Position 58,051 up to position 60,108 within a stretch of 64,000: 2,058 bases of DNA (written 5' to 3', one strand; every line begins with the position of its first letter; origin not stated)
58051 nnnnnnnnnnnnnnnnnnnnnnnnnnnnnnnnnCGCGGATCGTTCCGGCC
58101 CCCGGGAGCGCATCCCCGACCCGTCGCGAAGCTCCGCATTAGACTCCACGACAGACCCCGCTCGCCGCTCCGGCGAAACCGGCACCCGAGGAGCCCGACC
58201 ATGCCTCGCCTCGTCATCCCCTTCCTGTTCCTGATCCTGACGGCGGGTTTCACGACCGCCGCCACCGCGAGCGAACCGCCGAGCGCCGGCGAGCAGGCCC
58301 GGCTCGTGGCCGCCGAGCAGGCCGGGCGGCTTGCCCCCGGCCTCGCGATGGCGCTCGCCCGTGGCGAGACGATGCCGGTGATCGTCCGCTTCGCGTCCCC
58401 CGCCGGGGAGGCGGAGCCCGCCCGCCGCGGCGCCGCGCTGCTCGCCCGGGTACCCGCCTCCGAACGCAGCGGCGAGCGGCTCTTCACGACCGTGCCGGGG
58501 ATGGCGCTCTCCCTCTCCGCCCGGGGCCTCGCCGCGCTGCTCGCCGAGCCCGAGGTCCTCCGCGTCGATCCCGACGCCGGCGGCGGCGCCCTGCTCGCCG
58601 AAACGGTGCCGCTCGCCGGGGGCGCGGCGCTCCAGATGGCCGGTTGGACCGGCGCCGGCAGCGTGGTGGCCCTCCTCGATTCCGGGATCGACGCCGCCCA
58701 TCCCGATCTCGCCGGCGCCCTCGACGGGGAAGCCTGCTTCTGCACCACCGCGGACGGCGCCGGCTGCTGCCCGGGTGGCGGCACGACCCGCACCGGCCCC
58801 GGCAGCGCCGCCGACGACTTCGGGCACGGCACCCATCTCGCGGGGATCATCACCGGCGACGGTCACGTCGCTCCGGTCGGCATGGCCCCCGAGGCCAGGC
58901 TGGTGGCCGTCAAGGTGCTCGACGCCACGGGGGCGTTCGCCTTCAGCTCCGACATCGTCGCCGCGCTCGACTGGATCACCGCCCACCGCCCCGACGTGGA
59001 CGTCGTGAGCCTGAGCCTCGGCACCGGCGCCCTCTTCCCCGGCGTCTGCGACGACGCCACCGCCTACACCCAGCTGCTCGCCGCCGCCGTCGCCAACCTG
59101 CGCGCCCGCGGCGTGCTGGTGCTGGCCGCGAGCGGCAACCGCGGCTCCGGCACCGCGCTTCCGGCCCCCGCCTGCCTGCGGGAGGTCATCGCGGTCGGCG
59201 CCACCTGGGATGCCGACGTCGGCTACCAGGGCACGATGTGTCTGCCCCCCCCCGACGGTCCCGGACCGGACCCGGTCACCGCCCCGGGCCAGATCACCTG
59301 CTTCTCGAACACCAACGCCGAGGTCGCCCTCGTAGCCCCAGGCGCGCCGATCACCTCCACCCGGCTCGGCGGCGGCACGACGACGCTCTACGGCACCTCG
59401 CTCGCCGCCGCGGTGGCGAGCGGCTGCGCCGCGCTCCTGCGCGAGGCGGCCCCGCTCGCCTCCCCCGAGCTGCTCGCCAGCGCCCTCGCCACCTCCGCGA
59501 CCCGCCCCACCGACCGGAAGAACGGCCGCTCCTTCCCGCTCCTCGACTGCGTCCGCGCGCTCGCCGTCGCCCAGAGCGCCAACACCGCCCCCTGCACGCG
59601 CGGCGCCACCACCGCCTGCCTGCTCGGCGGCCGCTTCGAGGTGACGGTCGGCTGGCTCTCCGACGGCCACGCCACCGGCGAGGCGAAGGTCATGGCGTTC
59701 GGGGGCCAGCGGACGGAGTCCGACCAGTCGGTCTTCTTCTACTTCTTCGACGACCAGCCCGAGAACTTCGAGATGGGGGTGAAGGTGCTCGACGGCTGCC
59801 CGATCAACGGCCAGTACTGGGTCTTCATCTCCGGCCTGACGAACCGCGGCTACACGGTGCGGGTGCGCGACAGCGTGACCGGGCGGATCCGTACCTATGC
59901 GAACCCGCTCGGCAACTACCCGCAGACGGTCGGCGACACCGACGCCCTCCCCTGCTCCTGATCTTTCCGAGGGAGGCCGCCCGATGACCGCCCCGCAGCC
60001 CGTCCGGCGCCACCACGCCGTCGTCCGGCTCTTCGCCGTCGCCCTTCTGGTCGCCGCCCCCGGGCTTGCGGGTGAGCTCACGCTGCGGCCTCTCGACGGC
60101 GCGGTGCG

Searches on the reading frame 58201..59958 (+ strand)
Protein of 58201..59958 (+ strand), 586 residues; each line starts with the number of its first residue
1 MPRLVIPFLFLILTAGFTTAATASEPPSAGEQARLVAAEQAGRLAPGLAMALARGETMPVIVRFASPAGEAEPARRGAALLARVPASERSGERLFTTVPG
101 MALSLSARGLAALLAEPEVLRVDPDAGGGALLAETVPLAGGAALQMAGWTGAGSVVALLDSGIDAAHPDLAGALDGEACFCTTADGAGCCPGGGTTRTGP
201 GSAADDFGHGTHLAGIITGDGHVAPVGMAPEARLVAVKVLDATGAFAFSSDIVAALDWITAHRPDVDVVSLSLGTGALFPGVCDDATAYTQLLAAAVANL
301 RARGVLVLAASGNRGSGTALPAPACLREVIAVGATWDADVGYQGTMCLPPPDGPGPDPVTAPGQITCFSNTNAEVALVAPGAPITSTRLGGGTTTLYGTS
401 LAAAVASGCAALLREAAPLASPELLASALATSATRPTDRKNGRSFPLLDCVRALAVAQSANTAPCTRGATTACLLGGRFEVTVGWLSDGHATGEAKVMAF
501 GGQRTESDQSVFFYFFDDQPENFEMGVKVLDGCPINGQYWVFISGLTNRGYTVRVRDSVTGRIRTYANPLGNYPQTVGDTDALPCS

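Call 3: search_protein_families(library=pfam, proteins=[window:58201-59958:+], max_evalue=1)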
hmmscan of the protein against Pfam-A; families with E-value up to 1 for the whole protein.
window:58201-59958:+ (586 aa): 1 family
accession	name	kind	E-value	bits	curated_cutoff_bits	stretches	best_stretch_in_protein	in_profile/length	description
PF00082.27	Peptidase_S8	-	4.3e-40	138.3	21.8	1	151-436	1-276/288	Subtilase family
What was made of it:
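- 58201..59961 (+): Upstream gene for an active S8 subtilase (586 aa) carrying the same C-terminal domain (59566-59958). Pfam E 4.3e-40 (call 3).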

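Call 6: search_protein_families(library=ncbifam, proteins=[window:58201-59958:+], max_evalue=1)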
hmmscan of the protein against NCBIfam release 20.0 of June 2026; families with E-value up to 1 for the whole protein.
window:58201-59958:+ (586 aa): 9 families
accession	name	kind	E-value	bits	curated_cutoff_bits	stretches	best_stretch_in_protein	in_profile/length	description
TIGR03921.1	T7SS_mycosin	equivalog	5e-30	104.8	278.75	2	150-336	11-183/353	type VII secretion-associated serine protease mycosin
NF049966.1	QH_SP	equivalog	1.1e-14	54.3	165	1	156-336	2-144/219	subtilisin-like serine protease QhpE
TIGR03895.1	protease_PatA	subfamily_domain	3.6e-13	49.1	421.05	2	209-335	1-119/606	PatA/PatG family cyanobactin maturation protease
NF040809.1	germ_prot_CspBA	exception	1e-08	33.3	1250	2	203-315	718-825/1099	bifunctional germination protease/germinant receptor pseudoprotease CspBA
NF040808.2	CspC_non_triad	exception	2.4e-07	29.6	675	1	203-315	163-278/556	bile acid germinant receptor pseudoprotease CspC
NF033595.1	denti_PrtP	equivalog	2.5e-05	23.1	300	2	154-244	192-288/606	dentilisin complex serine proteinase subunit PrtP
NF051851.1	AtpSerPepEprS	equivalog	3.8e-05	21.9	1700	2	377-434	281-338/988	autotransporter serine peptidase EprS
NF042956.1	IteS_antiphage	equivalog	0.00034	19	900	1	205-277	289-362/747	S8 family anti-phage peptidase IteS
NF040553.1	SGO_0316_fam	subfamily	0.05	11.2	1400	1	205-314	356-464/1486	SGO_0316/SGO_0317 family LPXTG-anchored serine peptidase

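Call 74: search_solved_structures(query=window:58201-59958:+, max_evalue=1e-10, show_alignments=1)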
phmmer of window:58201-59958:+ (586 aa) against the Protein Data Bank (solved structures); distinct sequences matched with E-value up to 1e-10: 96 (the best 60 are shown).
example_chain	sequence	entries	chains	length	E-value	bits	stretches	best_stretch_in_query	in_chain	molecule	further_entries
9ues_B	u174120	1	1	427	6.3e-21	78.3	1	146-433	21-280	Subtilisin-like serine protease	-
7y6m_C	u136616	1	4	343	6.6e-21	78.2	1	143-335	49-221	Intracellular serine protease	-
1yu6_A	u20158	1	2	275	8.9e-21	77.8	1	136-335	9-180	Subtilisin Carlsberg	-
1scn_E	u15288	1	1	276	9.3e-21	77.7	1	136-335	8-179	SUBTILISIN CARLSBERG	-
3afg_A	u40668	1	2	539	9.3e-21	77.7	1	145-433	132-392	Subtilisin-like serine protease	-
1af4_A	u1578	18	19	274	9.7e-21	77.7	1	136-335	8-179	SUBTILISIN CARLSBERG | SUBTILISIN CARLSBERG, TYPE VIII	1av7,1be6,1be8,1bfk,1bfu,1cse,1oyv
1c3l_A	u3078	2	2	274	9.9e-21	77.6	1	136-335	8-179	SUBTILISIN-CARLSBERG | Subtilisin Carlsberg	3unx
4gi3_A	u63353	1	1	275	1.2e-20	77.4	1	136-335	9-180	KerA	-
3qtl_A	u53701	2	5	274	1.3e-20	77.3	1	136-335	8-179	Subtilisin-like serin protease | KerA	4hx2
7xr8_A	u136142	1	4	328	2.9e-20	76.1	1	144-334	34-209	Major intracellular serine protease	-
1sel_A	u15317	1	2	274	2.9e-20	76.1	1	136-335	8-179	SELENOSUBTILISIN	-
1avt_A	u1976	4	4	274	2.9e-20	76.1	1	136-335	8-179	SUBTILISIN CARLSBERG, TYPE VIII | KerA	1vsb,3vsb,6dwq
8h7o_A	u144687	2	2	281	1.5e-19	73.8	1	142-435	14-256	Subtilisin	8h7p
5ffn_A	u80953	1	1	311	3.9e-19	72.4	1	151-427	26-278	Enzyme subtilase SubTY from Bacillus sp. TY145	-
1q5p_A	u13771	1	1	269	4e-19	72.3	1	143-335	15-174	Serine protease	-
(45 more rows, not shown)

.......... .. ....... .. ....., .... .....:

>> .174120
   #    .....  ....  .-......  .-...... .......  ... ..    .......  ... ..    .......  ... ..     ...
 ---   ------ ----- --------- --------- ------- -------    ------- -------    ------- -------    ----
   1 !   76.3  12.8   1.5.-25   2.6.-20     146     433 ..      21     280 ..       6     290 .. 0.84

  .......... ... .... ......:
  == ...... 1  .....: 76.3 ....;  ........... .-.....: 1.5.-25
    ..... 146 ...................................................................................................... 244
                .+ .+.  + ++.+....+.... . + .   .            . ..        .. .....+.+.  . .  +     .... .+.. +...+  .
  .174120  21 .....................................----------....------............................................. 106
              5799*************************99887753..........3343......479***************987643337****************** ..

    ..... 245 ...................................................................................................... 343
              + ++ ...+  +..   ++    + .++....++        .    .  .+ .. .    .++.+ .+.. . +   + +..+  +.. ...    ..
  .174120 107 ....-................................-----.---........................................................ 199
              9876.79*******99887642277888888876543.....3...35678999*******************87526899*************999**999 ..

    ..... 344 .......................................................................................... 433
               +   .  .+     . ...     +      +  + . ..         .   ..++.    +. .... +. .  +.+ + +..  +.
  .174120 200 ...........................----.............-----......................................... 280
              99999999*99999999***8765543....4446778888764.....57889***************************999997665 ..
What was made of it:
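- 58201..59961 (+): Catalytic motifs align to solved subtilases (call 74).
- Checked: It carries DSGID, HGTH, SGN and GTSLA aligned to the catalytic motifs of solved subtilases (calls 3, 74).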
